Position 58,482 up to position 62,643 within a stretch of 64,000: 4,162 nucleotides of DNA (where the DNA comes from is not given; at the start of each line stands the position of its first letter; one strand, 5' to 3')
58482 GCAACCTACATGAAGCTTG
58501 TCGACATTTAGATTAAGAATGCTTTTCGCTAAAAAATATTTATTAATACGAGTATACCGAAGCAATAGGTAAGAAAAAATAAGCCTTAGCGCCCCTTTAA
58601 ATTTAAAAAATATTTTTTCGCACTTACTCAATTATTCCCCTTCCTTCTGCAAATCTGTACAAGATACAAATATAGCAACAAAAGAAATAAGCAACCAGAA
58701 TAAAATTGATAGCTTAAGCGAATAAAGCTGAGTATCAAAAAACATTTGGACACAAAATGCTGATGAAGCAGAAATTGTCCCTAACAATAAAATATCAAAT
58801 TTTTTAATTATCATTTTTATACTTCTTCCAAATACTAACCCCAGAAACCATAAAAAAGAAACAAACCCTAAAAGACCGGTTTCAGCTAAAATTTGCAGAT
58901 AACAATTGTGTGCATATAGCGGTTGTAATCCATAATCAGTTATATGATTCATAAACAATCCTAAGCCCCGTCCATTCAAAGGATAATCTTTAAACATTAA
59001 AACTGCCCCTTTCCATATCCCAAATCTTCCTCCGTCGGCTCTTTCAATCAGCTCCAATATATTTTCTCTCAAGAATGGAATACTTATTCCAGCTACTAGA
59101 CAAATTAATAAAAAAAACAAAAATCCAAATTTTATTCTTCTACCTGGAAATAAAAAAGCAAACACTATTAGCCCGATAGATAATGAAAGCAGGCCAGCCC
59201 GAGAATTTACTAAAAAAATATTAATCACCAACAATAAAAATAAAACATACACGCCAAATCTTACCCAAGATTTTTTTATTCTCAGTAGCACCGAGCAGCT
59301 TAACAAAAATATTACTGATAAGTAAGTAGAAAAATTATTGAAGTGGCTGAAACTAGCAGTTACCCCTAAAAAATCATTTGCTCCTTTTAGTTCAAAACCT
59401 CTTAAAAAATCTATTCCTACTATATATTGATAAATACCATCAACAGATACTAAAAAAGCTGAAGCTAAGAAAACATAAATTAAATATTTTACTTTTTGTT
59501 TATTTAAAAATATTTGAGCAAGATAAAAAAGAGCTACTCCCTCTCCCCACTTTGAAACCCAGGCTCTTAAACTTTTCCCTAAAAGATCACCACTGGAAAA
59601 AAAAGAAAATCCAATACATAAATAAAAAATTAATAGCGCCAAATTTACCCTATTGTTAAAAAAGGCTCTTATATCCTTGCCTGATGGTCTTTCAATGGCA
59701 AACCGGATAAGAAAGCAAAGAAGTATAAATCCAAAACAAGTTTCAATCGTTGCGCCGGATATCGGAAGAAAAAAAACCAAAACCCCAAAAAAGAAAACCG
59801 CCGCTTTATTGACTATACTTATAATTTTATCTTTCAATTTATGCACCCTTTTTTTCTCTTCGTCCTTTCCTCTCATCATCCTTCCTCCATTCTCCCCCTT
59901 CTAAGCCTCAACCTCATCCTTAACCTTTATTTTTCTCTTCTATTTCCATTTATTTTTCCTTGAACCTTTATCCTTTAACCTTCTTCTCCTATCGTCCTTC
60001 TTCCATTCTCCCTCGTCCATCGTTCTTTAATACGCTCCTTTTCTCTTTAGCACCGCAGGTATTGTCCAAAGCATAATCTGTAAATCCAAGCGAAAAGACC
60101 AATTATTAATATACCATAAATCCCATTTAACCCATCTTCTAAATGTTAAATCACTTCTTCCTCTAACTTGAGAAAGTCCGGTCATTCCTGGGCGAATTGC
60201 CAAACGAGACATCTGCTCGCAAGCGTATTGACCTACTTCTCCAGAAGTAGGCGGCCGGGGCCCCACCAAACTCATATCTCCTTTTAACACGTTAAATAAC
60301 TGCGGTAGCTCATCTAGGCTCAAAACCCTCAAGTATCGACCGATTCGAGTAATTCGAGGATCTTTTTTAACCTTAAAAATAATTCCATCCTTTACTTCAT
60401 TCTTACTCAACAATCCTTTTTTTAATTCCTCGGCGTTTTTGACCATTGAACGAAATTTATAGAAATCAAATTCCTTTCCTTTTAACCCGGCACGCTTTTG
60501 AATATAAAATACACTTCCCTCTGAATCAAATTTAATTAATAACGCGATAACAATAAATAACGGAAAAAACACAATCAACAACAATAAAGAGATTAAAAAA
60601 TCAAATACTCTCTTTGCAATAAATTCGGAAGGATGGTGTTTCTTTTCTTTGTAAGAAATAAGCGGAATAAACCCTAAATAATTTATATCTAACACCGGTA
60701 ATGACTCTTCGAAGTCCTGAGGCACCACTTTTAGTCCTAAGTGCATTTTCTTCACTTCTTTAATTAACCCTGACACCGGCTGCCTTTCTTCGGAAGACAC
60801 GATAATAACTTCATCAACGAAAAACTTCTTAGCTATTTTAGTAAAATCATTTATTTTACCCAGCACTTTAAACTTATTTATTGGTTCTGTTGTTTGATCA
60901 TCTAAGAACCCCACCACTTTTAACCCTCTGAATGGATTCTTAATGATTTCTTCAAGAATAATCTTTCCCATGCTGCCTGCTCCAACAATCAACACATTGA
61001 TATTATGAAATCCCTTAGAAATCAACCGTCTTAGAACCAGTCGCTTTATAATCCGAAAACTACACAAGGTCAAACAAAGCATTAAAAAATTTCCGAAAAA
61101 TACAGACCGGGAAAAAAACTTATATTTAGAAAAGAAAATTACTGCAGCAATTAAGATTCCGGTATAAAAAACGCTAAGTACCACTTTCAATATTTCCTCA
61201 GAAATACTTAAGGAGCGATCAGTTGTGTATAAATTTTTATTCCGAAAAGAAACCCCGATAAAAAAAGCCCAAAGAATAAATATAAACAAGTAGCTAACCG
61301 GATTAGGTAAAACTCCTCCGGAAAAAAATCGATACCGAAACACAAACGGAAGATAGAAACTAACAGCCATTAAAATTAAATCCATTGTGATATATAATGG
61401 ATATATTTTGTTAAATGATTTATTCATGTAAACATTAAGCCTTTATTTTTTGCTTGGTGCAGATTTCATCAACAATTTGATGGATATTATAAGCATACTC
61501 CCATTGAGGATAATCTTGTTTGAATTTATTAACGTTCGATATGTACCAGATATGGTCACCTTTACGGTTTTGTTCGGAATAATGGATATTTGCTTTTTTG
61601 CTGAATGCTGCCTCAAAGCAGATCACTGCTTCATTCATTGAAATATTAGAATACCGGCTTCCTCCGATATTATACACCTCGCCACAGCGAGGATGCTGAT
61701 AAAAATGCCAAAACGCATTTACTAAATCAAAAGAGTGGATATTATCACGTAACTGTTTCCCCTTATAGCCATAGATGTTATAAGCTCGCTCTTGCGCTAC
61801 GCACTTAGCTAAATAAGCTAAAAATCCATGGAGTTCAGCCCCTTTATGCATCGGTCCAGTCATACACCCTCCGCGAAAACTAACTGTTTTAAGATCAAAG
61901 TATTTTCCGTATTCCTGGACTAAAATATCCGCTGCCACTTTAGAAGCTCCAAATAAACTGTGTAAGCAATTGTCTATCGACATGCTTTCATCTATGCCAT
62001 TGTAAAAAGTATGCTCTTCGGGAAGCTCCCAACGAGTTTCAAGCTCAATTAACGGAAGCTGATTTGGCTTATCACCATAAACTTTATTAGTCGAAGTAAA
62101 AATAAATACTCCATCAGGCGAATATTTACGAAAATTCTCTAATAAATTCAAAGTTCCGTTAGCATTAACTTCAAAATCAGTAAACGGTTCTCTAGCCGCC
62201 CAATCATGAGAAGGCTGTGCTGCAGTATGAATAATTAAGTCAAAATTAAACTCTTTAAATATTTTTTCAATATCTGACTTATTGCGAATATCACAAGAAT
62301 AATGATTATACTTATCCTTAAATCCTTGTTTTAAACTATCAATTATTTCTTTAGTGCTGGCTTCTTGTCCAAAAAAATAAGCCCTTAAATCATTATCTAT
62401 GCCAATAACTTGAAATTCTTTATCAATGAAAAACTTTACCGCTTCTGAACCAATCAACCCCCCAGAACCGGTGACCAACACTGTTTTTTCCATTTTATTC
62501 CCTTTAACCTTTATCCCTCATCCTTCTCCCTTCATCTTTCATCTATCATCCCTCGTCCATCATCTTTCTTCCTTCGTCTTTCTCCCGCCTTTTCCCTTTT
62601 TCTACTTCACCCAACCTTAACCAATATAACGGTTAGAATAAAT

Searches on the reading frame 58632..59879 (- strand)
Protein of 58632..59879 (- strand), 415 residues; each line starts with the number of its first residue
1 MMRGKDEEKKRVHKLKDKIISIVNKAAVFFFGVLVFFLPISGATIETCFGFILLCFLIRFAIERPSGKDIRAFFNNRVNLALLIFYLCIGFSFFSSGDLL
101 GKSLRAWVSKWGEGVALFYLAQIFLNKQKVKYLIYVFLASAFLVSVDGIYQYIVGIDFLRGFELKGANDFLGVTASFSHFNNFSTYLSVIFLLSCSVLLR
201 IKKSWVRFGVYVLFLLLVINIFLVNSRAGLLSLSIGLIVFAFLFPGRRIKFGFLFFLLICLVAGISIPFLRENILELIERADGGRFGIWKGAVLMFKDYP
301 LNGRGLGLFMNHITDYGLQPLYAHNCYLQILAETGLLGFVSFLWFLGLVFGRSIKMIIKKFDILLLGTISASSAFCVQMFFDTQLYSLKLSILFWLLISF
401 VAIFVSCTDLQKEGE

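Call 4: search_protein_families(library=pfam, proteins=[window:58632-59879:-])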
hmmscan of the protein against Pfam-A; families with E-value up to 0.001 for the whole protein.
window:58632-59879:- (415 aa): 1 family
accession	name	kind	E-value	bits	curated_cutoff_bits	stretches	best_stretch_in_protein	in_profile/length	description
PF04932.20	Wzy_C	-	5.7e-19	68.8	31.7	1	213-343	2-149/149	O-Antigen ligase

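Call 6: search_protein_families(library=ncbifam, proteins=[window:58632-59879:-])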
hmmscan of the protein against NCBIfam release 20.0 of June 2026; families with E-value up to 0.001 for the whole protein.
window:58632-59879:- (415 aa): 4 families
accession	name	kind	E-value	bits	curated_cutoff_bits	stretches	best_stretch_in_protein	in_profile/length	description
TIGR00947.1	2A73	equivalog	3.4e-15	56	366.4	1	27-403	22-421/425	IctB family putative bicarbonate transporter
TIGR03097.1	PEP_O_lig_1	hypoth_equivalog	7.9e-11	41.4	188.1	1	116-354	109-349/408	putative O-glycosylation ligase, exosortase A system-associated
TIGR04370.1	glyco_rpt_poly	subfamily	0.00014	21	40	1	126-400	85-395/396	oligosaccharide repeat unit polymerase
NF047675.1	TeichurnBiosyTuaE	equivalog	0.00064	18.8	400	1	112-245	159-294/488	teichuronic acid biosynthesis protein TuaE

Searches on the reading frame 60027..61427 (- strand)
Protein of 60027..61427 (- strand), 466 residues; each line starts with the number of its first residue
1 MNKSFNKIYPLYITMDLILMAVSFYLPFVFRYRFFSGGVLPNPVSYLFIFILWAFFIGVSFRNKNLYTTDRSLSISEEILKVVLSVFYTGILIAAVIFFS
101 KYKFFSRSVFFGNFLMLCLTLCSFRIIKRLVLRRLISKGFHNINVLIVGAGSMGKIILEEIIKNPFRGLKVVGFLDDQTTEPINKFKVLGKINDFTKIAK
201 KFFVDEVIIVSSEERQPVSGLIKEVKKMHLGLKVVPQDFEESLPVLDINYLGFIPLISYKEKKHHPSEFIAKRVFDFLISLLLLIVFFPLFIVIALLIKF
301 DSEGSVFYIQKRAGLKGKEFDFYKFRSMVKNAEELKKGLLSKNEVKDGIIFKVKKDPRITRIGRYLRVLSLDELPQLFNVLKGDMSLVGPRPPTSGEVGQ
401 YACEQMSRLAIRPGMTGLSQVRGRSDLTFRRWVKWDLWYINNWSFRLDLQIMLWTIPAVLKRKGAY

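Call 5: search_protein_families(library=pfam, proteins=[window:60027-61427:-])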
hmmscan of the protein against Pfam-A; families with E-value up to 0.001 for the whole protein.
window:60027-61427:- (466 aa): 3 families
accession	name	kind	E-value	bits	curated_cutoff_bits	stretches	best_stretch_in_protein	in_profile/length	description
PF02397.22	Bac_transf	-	2.7e-67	226.2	27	1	272-461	1-179/179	Bacterial sugar transferase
PF13727.12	CoA_binding_3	-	5.3e-18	66.1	25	1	66-228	5-167/175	CoA-binding domain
PF17836.7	PglD_N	-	6e-07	30.4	23.4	1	144-198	1-54/78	PglD N-terminal domain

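Call 18: search_protein_families(library=ncbifam, proteins=[window:60027-61427:-])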
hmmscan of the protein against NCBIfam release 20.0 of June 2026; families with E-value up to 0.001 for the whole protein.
window:60027-61427:- (466 aa): 11 families
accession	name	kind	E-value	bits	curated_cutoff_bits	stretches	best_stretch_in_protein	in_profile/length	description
TIGR03025.1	EPS_sugtrans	subfamily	2.6e-128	429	295.55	1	15-466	2-445/445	exopolysaccharide biosynthesis polyprenyl glycosylphosphotransferase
TIGR03023.1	WcaJ_sugtrans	equivalog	3.9e-111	372.5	410.75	1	15-466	2-453/453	undecaprenyl-phosphate glucose phosphotransferase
TIGR03022.1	WbaP_sugtrans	subfamily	1.3e-103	347.7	403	1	13-466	2-456/456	undecaprenyl-phosphate galactose phosphotransferase WbaP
NF041877.1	EPS_EpsZ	equivalog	6.8e-82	275.5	800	1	86-465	78-458/459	exopolysaccharide biosynthesis polyisoprenyl-phosphate hexose-1-phosphate transferase EpsZ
NF052601.1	undeca_RfbP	equivalog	4.3e-66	222.7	330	1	267-466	40-244/244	undecaprenyl-phosphate galactose phosphotransferase family protein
TIGR03013.1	EpsB_2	subfamily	2.1e-65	221.6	393.35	1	15-465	2-442/443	TIGR03013 family XrtA/PEP-CTERM system glycosyltransferase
NF011751.0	PRK15204.1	equivalog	3.7e-59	200.6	907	1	23-466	35-476/476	undecaprenyl-phosphate galactose phosphotransferase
NF007518.0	PRK10124.1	equivalog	3e-56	191.1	684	1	64-466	66-464/464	undecaprenyl-phosphate glucose phosphotransferase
NF050817.1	PolSacchBiosHfsE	equivalog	3.3e-49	167.9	750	1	48-461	49-461/467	polysaccharide biosynthesis protein HfsE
NF045514.1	glycotran_HepC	equivalog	8.9e-27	93.8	140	1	258-393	103-212/220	heterocyst development glycosyltransferase HepC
TIGR03570.1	NeuD_NnaD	subfamily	0.00043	19.9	160.8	1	145-200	2-57/202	NeuD/PglB/VioB family sugar acetyltransferase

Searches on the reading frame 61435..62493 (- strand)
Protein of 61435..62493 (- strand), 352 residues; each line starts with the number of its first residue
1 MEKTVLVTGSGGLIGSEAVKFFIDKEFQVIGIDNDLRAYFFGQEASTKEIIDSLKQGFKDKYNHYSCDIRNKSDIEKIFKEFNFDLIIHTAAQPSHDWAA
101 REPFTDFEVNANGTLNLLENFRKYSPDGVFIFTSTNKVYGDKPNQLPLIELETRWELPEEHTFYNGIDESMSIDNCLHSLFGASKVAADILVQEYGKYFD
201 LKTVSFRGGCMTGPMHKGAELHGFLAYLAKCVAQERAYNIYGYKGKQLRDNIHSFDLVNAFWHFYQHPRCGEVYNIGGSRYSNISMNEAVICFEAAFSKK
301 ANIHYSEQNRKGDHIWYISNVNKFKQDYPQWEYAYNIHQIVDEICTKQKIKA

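Call 5: search_protein_families(library=pfam, proteins=[window:61435-62493:-])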
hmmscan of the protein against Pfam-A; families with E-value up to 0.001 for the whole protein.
window:61435-62493:- (352 aa): 7 families
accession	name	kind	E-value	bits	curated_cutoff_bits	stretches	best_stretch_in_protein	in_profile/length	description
PF01370.27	Epimerase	-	3.4e-40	138.4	20.9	1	5-277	1-240/240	NAD dependent epimerase/dehydratase family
PF16363.11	GDP_Man_Dehyd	-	2.4e-30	106.6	27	1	6-343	1-331/332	GDP-mannose 4,6 dehydratase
PF02719.21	Polysacc_synt_2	-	5.9e-11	42.5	20.2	1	5-138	1-131/293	Polysaccharide biosynthesis protein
PF04321.23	RmlD_sub_bind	-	7.9e-11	42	27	1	4-140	2-106/287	RmlD substrate binding domain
PF01073.25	3Beta_HSD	-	5.9e-10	39.1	22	1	6-161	1-142/280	3-beta hydroxysteroid dehydrogenase/isomerase family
PF07993.18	NAD_binding_4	-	2.2e-06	27.4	20.1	1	74-243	81-241/258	Male sterility protein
PF00106.31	adh_short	-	3.9e-05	23.6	26.6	1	3-133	1-134/195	short chain dehydrogenase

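Call 16: search_solved_structures(query=window:61435-62493:-, max_evalue=1e-10)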
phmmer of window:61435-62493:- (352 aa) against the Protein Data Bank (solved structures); distinct sequences matched with E-value up to 1e-10: 40.
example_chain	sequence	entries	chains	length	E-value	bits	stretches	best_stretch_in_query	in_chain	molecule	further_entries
9rl0_E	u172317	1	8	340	9.8e-39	136.6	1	5-323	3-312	CDP-tyvelose 2-epimerase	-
1orr_A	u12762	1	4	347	1.7e-32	116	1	5-293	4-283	CDP-tyvelose-2-epimerase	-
6bi4_A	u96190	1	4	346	1e-18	70.7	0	178-343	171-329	dTDP-glucose 4,6-dehydratase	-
8du1_A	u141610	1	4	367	1.3e-18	70.3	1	3-291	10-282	dTDP-glucose 4,6-dehydratase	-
1g1a_A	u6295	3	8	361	1.9e-17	66.6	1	5-281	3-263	DTDP-D-GLUCOSE 4,6-DEHYDRATASE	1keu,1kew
2p5u_A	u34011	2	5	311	3e-16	62.6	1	5-144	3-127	UDP-glucose 4-epimerase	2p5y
1i3k_A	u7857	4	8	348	4.6e-16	62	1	3-345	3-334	UDP-GLUCOSE 4-EPIMERASE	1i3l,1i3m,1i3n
9hi2_A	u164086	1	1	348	5.5e-16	61.7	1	3-345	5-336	UDP-glucose 4-epimerase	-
1ek5_A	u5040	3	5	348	5.5e-16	61.7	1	3-345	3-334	UDP-GALACTOSE 4-EPIMERASE | UDP-glucose 4-epimerase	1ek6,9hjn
1hzj_A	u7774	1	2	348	6.4e-16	61.5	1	3-345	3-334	UDP-GALACTOSE 4-EPIMERASE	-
9hi1_B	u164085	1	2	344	8.8e-16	61.1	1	4-345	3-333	UDP-glucose 4-epimerase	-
9hi0_B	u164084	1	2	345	8.9e-16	61.1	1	4-345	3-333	UDP-glucose 4-epimerase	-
8wov_B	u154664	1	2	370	2.4e-14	56.4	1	1-150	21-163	UDP-glucose 4-epimerase 2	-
8wow_A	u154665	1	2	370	2.4e-14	56.4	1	1-150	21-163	UDP-glucose 4-epimerase 2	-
8wop_A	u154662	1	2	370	3e-14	56.1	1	1-150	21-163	UDP-glucose 4-epimerase 2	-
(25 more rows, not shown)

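Call 18: search_protein_families(library=ncbifam, proteins=[window:61435-62493:-])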
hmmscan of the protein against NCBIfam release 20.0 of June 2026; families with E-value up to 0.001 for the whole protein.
window:61435-62493:- (352 aa): 20 families
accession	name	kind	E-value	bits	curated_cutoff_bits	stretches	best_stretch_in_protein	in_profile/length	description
TIGR01181.1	dTDP_gluc_dehyt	equivalog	1.1e-31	110.1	365.1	2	5-143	2-133/321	dTDP-glucose 4,6-dehydratase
TIGR01179.1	galE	equivalog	1.9e-26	92.7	262.3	1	5-342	2-319/332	UDP-glucose 4-epimerase GalE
NF007490.0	PRK10084.1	subfamily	1.8e-22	79.9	649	1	5-295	3-278/361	dTDP-glucose 4,6-dehydratase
NF007956.0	PRK10675.1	subfamily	1.4e-20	73.7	394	1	4-343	2-324/338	UDP-glucose 4-epimerase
NF007582.0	PRK10217.1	equivalog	3.6e-18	65.8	698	1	3-290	2-266/355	dTDP-glucose 4,6-dehydratase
TIGR04180.1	EDH_00030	hypoth_equivalog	3.1e-16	59.3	475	1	5-141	1-127/297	NAD-dependent 4,6-dehydratase LegB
TIGR02622.1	CDP_4_6_dhtase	equivalog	1e-15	57.7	278.45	1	2-143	4-137/352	CDP-glucose 4,6-dehydratase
TIGR02197.1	heptose_epim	equivalog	2.7e-11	43.2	274.6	1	5-328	1-279/316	ADP-glyceromanno-heptose 6-epimerase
NF011728.1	PRK15181.1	equivalog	1.1e-09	37.7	760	1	3-150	16-155/348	Vi polysaccharide biosynthesis UDP-N-acetylglucosaminuronic acid C-4 epimerase TviC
TIGR01214.1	rmlD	equivalog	1.3e-08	34.3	224.05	1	4-139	1-104/285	dTDP-4-dehydrorhamnose reductase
NF043036.1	ErythonDh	equivalog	2e-08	33.8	325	1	5-142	3-132/321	D-erythronate dehydrogenase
NF041015.1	UDPsulfquin_syn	equivalog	3.1e-07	29.7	575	1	4-210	2-211/384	UDP-sulfoquinovose synthase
NF006619.0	PRK09186.1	equivalog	2.2e-05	24.2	255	1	2-98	4-98/256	oxidoreductase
NF042423.1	oxyalk_red_Shew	equivalog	2.8e-05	23.4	580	0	3-138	9-121/331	2-alkyl-3-oxoalkanoate reductase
TIGR01472.1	gmd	equivalog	6.4e-05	22.3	415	1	3-142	1-138/342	GDP-mannose 4,6-dehydratase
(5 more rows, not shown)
